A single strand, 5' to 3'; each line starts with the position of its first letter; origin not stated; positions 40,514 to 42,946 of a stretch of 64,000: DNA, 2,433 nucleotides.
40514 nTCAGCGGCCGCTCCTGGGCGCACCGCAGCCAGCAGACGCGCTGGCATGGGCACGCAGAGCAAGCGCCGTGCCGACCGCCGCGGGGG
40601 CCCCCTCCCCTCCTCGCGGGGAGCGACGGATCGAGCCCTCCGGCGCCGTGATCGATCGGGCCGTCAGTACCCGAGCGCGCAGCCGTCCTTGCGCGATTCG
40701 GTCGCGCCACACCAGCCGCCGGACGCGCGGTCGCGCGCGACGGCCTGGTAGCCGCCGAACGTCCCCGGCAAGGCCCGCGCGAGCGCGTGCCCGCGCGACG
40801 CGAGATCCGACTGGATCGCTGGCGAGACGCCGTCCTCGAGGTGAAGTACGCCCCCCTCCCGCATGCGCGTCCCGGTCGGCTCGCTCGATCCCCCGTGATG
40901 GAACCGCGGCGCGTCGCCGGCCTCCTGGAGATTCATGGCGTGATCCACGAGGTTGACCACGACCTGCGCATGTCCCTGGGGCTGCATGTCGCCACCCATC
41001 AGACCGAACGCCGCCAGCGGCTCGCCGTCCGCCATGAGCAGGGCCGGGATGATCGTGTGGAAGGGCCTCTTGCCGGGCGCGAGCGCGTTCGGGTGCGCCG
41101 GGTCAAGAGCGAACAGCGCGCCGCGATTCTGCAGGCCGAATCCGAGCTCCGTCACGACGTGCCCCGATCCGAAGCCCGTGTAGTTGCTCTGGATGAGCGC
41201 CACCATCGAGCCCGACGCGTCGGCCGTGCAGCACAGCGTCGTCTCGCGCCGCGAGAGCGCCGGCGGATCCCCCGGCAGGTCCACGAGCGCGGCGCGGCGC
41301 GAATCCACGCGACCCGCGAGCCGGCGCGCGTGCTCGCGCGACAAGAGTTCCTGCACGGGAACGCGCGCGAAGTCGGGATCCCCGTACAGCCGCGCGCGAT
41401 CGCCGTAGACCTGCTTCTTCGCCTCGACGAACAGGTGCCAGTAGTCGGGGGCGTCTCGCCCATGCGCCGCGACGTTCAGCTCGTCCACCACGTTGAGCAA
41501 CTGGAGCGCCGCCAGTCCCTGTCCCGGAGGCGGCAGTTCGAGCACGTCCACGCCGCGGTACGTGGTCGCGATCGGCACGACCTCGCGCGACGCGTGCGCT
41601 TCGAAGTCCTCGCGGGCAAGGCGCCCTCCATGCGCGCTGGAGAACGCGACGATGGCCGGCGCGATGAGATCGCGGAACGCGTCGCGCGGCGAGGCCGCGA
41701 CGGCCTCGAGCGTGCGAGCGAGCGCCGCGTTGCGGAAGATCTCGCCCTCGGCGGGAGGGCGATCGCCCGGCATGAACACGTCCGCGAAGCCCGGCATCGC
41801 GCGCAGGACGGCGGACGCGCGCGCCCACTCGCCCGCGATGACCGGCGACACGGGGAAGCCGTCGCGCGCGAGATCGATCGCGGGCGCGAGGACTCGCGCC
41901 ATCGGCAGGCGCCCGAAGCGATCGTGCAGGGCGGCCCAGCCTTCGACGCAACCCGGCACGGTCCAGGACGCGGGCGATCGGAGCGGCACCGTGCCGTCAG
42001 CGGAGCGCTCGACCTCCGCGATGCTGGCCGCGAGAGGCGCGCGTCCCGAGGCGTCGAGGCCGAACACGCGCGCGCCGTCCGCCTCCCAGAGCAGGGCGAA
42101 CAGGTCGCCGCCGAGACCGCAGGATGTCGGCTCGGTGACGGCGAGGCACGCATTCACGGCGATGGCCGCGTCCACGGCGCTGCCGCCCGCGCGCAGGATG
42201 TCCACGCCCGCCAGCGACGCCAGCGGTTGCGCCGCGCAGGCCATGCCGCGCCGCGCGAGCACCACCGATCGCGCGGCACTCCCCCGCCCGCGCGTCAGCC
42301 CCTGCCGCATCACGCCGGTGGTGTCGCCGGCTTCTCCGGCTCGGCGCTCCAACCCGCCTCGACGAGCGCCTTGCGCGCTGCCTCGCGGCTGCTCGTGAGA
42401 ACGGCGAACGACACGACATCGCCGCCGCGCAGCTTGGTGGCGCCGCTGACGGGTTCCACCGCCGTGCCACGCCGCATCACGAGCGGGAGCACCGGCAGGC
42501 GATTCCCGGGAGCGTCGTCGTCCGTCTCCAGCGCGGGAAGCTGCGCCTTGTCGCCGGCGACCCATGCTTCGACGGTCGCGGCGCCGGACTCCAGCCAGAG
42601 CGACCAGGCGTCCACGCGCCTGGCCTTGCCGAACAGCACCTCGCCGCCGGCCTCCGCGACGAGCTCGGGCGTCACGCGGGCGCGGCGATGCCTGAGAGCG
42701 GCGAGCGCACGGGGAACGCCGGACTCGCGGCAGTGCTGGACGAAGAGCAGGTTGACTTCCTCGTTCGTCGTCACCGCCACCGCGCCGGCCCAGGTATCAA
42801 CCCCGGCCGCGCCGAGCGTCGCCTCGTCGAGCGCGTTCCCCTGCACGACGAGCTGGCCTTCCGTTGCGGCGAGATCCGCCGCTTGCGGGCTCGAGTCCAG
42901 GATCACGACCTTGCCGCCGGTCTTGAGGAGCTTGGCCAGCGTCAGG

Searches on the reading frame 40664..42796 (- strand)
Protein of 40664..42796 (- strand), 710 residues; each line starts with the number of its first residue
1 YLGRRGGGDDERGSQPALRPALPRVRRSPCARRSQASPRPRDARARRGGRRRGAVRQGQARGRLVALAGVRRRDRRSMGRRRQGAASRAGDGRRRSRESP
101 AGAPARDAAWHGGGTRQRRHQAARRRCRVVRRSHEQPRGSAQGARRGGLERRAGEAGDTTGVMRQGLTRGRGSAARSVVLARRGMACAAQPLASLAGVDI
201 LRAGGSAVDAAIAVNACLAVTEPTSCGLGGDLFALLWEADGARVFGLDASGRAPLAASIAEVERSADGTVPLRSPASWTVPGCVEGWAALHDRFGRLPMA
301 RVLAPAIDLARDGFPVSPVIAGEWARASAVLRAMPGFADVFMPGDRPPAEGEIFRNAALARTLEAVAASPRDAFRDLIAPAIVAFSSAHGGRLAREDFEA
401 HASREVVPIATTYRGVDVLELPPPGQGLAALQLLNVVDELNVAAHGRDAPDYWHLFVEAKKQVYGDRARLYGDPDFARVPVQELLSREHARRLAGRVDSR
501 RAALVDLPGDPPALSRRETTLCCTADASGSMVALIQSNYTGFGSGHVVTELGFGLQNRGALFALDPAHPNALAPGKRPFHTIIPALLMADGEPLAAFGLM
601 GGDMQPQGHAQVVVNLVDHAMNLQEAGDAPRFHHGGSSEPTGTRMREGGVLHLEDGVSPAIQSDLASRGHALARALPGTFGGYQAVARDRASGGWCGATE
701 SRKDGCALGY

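Call 46: search_protein_families(library=pfam, proteins=[window:40664-42796:-], max_evalue=0.001)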
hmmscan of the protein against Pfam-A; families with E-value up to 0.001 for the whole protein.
window:40664-42796:- (710 aa): 1 family
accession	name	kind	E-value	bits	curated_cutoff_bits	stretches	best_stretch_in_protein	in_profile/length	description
PF01019.26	G_glu_transpept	-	1e-140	470.4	27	1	199-705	2-512/512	Gamma-glutamyltranspeptidase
